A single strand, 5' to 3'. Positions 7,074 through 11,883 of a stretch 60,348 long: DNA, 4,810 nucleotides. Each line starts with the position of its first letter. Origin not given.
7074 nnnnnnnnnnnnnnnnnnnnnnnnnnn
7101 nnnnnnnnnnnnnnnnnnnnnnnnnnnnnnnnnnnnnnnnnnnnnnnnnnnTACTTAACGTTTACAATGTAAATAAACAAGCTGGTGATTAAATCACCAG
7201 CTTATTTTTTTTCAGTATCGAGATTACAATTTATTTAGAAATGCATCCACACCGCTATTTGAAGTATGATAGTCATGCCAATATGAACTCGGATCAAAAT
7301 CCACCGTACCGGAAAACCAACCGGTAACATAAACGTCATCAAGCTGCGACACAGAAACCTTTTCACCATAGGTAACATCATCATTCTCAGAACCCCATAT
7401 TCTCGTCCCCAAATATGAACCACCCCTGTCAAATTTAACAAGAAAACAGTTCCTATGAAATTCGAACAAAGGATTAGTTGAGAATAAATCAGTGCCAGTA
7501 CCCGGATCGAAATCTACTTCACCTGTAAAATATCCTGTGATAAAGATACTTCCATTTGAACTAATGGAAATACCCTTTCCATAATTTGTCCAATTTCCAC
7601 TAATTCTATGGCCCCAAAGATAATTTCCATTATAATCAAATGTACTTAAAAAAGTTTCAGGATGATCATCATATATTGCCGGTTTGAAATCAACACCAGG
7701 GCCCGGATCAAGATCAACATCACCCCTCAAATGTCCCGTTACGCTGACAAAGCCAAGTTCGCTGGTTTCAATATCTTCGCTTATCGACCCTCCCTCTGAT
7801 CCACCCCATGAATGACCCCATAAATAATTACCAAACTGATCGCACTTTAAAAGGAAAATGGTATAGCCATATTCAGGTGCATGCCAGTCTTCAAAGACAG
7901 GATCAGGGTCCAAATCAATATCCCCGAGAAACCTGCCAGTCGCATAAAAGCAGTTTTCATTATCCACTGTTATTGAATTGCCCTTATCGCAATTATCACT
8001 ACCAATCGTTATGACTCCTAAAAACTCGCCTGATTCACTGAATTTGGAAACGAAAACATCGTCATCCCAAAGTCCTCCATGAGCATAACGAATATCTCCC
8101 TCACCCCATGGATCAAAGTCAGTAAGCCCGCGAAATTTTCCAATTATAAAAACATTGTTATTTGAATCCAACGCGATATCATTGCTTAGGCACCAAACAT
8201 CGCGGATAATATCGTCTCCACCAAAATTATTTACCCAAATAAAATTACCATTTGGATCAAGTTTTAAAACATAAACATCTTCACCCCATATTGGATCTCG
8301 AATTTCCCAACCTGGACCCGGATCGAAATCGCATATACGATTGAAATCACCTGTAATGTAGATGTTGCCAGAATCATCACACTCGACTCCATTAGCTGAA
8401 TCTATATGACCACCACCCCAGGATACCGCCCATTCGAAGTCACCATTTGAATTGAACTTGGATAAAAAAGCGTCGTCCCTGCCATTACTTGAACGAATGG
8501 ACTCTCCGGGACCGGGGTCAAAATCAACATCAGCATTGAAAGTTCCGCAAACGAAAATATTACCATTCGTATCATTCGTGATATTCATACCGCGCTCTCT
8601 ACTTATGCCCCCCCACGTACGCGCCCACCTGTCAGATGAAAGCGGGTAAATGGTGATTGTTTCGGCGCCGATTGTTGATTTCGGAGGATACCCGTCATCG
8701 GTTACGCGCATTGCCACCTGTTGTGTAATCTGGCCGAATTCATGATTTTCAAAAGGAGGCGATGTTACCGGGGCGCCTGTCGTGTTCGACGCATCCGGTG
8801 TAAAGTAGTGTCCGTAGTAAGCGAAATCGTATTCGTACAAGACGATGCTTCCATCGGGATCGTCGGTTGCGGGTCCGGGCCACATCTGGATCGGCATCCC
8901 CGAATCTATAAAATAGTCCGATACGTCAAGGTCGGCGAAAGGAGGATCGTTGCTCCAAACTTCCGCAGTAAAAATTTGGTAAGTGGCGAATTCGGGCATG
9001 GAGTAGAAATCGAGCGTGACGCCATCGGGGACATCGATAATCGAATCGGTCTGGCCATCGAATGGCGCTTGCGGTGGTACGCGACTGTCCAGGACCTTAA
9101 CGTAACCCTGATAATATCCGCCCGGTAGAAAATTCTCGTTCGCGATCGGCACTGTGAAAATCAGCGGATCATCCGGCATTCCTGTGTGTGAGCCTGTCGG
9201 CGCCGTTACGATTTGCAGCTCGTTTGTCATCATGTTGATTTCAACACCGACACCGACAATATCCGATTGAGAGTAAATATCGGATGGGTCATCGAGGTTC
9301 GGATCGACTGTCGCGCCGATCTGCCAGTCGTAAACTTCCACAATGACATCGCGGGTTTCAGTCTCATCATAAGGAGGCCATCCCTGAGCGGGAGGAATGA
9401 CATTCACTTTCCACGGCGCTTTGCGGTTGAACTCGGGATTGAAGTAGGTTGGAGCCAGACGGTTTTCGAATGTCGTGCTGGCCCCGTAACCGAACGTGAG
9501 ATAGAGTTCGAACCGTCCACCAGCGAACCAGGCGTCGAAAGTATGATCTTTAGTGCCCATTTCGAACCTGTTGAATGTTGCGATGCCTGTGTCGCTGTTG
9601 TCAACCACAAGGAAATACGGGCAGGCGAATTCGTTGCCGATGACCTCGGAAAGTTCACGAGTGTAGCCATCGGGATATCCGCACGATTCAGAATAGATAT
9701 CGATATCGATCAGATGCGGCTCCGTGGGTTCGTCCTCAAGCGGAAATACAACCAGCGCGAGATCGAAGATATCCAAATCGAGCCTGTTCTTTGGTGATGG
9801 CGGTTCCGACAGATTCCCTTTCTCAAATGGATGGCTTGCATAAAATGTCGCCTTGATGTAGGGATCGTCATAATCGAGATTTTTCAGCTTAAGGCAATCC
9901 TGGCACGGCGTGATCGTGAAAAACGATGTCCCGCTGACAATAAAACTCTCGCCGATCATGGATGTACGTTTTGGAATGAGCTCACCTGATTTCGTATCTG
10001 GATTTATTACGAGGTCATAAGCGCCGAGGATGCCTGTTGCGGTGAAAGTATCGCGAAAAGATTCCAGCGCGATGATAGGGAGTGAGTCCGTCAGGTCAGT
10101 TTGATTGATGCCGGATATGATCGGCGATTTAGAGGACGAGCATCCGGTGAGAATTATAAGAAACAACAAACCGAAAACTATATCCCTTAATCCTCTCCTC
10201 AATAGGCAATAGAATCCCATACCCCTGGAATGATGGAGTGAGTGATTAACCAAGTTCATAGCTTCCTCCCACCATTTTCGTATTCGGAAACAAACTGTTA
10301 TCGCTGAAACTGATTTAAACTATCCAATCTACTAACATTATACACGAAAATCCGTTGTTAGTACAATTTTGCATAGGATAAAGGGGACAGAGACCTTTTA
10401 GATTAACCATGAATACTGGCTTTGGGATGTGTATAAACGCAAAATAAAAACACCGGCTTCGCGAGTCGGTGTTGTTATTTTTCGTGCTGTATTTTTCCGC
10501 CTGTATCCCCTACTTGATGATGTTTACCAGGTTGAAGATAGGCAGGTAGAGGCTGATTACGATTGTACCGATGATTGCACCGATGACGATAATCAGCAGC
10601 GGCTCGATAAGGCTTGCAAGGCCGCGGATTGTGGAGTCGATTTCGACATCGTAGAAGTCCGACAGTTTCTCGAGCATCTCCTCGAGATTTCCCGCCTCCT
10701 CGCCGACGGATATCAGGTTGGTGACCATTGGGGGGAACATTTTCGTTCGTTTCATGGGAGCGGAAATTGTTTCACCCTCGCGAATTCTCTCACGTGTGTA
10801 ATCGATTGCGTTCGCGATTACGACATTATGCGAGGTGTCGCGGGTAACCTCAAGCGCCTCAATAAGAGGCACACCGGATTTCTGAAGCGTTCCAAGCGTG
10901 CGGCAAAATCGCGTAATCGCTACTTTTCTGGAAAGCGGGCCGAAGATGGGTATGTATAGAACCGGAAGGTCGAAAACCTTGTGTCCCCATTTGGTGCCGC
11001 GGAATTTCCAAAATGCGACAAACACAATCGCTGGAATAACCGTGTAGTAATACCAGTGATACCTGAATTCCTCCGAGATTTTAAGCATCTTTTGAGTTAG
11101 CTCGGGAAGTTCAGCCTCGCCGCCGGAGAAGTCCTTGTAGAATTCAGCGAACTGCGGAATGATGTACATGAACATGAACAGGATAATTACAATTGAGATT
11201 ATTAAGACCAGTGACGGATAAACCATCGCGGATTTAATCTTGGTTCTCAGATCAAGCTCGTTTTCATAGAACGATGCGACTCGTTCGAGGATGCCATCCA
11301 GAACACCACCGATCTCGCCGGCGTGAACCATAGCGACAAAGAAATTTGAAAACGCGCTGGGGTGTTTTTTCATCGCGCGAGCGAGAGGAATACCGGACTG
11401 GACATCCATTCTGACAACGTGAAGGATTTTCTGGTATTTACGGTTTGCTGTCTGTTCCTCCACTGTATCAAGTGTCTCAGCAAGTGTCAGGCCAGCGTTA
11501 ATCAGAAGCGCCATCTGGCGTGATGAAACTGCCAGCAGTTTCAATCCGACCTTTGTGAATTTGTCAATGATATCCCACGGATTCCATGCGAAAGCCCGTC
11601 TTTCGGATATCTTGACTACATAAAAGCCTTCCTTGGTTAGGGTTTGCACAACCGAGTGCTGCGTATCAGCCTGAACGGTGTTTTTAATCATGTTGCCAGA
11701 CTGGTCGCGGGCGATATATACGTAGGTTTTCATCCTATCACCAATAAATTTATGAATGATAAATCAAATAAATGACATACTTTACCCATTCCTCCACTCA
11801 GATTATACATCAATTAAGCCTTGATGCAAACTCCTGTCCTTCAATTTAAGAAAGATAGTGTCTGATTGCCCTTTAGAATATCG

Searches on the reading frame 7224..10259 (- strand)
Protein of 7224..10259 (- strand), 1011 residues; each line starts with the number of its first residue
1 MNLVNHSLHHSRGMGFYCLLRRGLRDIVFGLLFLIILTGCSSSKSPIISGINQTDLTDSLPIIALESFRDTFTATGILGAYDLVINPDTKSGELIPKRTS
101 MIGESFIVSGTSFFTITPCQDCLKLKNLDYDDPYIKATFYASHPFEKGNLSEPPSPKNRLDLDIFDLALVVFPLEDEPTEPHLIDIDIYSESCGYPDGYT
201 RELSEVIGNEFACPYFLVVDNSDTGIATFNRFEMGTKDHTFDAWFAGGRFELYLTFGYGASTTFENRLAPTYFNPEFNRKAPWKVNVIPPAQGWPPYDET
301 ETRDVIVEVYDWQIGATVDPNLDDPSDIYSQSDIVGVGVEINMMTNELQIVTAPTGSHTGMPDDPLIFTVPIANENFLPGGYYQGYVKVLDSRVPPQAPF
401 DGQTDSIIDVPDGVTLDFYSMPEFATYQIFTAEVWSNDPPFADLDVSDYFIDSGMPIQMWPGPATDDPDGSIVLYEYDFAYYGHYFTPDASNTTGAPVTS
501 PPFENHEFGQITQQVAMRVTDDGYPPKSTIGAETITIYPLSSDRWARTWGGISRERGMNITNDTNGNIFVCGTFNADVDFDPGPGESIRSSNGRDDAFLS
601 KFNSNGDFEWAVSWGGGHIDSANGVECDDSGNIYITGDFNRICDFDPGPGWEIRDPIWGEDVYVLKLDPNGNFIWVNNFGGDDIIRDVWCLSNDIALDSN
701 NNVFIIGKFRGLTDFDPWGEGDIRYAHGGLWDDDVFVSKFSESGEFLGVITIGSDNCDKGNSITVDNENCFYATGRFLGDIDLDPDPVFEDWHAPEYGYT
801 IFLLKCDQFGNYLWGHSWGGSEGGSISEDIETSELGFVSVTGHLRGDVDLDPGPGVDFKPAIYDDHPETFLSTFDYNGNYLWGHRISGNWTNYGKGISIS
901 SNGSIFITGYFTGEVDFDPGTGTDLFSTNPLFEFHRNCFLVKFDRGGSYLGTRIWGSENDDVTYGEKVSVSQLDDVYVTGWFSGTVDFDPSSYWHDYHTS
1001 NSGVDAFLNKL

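Call 30: search_protein_families(library=pfam, proteins=[window:7224-10259:-], max_evalue=0.001)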
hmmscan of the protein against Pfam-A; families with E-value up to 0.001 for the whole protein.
window:7224-10259:- (1011 aa): 1 family
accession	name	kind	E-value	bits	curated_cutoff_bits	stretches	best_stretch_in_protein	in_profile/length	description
PF06739.17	SBBP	-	2.1e-06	28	20.5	0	693-708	16-31/38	Beta-propeller repeat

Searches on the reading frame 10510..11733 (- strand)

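Call 82: search_protein_families(library=pfam, proteins=[window:10510-11733:-], max_evalue=0.001)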
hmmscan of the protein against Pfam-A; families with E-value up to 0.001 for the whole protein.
window:10510-11733:- (407 aa): 1 family
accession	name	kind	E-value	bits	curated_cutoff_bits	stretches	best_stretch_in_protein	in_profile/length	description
PF00482.28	T2SSF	-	2.8e-66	221.6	25.2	2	71-193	2-125/125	Type II secretion system (T2SS), protein F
